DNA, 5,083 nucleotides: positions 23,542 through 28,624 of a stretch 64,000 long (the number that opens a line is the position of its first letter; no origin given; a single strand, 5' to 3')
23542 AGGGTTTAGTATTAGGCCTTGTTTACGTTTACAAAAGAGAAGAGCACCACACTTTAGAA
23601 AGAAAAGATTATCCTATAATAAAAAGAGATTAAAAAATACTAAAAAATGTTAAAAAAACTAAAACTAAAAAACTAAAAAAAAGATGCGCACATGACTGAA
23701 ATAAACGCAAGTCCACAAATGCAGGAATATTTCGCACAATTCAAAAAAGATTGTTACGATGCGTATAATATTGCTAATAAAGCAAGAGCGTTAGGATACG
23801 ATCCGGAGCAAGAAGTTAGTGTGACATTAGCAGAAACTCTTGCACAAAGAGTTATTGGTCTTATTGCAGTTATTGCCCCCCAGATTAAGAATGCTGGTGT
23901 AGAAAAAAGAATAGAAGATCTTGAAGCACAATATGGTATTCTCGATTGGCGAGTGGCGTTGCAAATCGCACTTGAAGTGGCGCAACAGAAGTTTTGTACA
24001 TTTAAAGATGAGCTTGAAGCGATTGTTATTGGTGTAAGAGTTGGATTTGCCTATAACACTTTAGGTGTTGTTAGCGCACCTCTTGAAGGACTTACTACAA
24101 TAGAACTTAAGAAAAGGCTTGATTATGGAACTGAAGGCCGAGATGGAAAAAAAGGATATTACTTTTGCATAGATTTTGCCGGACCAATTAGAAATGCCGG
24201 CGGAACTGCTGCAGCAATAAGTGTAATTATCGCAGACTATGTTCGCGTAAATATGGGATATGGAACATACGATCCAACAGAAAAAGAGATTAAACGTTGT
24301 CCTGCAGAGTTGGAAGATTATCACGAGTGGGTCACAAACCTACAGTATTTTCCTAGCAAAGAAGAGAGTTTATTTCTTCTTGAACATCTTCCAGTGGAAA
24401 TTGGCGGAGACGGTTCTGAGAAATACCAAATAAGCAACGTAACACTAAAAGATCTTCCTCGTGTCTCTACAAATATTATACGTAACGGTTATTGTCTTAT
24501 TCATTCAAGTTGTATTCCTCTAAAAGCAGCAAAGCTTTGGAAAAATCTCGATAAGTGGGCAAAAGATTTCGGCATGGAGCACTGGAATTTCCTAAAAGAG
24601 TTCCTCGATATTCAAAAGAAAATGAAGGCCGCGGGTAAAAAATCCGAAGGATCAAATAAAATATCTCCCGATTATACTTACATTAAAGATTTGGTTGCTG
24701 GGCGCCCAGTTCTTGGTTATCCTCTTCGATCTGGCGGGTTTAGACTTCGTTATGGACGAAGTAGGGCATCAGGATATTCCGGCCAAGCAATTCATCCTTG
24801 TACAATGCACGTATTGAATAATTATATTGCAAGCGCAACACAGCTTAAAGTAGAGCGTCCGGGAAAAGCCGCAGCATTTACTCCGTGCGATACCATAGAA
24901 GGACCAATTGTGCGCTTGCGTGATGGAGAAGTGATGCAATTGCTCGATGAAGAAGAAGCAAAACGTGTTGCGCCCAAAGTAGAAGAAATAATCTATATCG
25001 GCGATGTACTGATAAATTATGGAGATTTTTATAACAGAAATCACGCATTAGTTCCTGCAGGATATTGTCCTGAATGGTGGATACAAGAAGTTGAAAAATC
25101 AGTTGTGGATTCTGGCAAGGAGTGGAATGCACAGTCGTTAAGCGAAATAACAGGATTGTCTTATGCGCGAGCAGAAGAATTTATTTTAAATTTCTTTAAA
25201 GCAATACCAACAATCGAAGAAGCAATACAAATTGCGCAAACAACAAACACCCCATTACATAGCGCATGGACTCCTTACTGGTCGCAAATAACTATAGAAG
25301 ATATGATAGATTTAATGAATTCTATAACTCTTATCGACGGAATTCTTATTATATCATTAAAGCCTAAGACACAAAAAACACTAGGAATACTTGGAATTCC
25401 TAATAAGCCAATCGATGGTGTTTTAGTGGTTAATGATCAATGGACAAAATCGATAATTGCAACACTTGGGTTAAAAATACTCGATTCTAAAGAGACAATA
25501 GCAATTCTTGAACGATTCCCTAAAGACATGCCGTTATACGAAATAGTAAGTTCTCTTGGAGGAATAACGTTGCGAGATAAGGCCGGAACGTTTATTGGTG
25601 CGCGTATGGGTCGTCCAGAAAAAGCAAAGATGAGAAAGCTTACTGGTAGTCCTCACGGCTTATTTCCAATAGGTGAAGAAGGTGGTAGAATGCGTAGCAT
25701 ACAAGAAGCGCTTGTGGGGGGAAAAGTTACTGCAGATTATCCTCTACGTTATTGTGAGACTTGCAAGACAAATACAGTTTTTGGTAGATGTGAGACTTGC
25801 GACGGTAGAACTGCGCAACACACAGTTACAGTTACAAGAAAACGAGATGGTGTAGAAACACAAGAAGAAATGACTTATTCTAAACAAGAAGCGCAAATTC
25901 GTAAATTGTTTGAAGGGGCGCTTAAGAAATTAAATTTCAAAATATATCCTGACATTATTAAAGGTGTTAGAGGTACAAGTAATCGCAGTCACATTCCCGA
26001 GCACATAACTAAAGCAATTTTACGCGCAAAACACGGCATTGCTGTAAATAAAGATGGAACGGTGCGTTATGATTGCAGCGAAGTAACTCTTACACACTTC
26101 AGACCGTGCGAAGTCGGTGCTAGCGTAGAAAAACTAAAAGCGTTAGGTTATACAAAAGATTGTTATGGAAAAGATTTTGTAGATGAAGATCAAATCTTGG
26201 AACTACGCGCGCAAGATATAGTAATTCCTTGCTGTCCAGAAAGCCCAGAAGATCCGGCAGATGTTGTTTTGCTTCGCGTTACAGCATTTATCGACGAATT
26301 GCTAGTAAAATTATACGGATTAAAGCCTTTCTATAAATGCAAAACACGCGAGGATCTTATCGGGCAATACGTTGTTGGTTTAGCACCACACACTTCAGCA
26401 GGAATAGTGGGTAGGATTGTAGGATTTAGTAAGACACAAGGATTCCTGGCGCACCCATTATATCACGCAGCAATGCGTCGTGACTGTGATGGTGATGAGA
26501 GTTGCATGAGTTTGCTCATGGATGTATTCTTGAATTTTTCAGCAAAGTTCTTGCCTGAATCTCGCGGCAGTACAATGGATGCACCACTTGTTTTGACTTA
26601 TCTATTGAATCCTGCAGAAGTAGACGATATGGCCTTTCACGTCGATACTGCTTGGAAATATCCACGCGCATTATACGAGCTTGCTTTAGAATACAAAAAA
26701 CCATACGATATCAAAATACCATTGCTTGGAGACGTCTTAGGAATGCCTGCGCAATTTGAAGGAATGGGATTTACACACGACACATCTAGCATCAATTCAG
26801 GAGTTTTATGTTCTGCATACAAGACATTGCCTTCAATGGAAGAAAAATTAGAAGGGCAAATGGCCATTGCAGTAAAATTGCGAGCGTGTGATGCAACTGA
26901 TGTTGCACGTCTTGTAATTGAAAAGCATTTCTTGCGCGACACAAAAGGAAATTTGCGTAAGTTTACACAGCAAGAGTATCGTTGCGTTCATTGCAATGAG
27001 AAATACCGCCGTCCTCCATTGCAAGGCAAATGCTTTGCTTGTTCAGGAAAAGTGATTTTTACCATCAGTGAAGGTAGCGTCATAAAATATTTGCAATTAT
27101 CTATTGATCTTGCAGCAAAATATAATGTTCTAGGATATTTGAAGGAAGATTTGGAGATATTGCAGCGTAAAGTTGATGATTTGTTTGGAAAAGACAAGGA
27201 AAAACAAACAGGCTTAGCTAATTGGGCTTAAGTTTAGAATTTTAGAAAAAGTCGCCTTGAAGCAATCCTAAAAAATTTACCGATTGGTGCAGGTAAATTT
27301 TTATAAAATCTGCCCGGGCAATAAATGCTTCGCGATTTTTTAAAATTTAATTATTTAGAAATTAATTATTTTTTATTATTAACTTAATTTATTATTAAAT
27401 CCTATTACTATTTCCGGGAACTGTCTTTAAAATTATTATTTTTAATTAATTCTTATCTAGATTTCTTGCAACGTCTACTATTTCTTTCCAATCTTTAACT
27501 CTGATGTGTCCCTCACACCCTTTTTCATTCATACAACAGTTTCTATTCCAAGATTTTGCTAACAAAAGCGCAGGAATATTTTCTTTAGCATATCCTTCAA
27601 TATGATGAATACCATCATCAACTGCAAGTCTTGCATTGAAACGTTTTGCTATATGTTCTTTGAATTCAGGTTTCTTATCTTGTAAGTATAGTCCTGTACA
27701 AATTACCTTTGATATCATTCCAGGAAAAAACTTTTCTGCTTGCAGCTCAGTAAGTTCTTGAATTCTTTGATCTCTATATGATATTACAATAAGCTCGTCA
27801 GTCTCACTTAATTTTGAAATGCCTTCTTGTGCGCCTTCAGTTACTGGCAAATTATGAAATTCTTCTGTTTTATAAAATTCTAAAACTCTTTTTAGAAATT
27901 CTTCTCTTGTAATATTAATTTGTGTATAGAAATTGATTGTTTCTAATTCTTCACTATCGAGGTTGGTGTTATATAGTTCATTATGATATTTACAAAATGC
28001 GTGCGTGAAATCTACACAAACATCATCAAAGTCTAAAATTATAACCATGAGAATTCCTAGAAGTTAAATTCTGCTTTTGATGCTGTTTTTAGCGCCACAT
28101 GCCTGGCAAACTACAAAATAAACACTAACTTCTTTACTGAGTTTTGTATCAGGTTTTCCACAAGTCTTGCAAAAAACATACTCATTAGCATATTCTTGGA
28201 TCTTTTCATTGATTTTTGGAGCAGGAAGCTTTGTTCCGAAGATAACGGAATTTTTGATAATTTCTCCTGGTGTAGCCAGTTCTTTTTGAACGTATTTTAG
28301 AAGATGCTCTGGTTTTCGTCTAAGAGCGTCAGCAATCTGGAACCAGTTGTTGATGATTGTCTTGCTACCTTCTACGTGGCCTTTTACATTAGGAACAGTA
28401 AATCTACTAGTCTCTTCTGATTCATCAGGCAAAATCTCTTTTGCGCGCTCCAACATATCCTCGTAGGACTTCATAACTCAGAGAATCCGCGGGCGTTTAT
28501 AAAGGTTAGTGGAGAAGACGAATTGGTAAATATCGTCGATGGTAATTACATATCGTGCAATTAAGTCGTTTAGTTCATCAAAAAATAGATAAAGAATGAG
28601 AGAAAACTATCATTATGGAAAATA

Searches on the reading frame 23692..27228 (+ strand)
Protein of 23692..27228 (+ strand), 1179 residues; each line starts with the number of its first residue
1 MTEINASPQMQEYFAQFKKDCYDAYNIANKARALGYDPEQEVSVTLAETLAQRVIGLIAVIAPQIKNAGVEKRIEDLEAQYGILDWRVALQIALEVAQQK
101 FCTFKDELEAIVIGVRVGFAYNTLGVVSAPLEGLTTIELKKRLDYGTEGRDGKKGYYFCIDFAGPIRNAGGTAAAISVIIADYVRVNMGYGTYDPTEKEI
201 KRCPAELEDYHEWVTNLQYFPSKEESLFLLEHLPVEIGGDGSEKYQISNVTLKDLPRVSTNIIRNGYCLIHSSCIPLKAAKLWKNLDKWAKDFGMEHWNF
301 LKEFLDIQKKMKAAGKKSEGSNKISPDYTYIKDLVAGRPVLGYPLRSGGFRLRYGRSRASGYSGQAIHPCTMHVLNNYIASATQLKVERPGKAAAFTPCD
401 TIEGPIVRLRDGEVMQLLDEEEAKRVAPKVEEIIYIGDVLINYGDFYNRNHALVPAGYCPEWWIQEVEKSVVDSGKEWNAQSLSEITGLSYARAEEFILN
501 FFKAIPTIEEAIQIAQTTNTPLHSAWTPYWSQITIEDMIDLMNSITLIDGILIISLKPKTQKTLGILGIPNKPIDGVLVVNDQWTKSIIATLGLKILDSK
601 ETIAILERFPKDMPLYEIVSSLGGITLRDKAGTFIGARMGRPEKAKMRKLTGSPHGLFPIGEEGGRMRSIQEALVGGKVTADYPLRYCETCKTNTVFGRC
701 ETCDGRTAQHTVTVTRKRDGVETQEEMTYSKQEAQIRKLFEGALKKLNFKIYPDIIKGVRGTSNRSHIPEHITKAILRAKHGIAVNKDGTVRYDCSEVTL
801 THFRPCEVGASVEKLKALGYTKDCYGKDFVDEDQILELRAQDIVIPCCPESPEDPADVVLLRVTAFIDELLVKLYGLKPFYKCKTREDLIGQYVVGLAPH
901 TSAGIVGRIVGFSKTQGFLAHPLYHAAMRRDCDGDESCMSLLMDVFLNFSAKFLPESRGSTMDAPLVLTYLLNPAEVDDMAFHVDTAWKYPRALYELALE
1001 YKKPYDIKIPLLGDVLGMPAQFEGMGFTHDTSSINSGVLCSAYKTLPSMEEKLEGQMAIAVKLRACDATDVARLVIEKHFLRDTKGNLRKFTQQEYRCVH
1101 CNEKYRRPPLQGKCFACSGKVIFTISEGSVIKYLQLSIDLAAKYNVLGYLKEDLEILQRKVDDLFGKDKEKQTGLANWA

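Call 11: search_protein_families(library=pfam, proteins=[window:23692-27228:+])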
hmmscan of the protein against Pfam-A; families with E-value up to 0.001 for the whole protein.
window:23692-27228:+ (1179 aa): 3 families
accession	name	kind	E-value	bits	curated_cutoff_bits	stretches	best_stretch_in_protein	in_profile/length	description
PF24846.1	PolC_DP2_cat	-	8e-114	380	24.3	1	754-1052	6-299/299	DNA polymerase II large subunit DP2, catalytic domain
PF24844.1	PolC_DP2_central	-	1.2e-111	373.7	24.3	1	319-717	3-367/372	DNA polymerase II large subunit DP2, central domain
PF03833.19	PolC_DP2_N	-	7e-64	216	24.3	1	12-305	1-269/271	DNA polymerase II large subunit DP2, N-terminal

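Call 39: list_cluster_members(proteins=[P0176, window:23692-27228:+, window:4945-15477:+])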
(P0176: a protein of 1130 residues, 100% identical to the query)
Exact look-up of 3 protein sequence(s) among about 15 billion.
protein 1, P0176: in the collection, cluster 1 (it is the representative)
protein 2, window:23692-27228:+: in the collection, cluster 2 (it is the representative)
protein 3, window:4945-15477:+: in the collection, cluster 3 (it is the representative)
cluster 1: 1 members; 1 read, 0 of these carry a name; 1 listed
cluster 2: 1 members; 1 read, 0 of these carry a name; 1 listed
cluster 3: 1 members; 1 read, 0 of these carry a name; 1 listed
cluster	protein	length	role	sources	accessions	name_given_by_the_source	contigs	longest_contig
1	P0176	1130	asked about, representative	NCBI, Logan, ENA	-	-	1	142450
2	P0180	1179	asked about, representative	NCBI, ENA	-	-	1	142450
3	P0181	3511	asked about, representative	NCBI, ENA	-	-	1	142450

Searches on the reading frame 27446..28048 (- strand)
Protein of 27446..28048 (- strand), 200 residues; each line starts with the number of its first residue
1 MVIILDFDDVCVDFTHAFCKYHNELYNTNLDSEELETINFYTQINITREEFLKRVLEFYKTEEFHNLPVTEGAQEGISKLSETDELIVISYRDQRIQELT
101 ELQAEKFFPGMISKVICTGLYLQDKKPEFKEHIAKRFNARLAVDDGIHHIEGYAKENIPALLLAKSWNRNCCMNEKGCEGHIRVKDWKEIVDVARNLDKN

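Call 11: search_protein_families(library=pfam, proteins=[window:27446-28048:-])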
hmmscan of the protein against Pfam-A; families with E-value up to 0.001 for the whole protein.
window:27446-28048:- (200 aa): 1 family
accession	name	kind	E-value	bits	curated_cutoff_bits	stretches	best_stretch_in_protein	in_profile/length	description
PF06941.18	NT5C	-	3.9e-09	37.1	24.8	1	1-95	2-94/180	5' nucleotidase, deoxy (Pyrimidine), cytosolic type C protein (NT5C)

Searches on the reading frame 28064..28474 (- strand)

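Call 11: search_protein_families(library=pfam, proteins=[window:28064-28474:-])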
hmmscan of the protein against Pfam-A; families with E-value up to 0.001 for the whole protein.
window:28064-28474:- (136 aa): 2 families
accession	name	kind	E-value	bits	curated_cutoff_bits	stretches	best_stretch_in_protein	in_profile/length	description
PF01873.23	eIF-5_eIF-2B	-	5.3e-34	117.1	27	1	18-129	4-117/117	Domain found in IF2B/IF5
PF03804.19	DUF325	-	0.00037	20.7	28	1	78-129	61-113/137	Viral proteins of unknown function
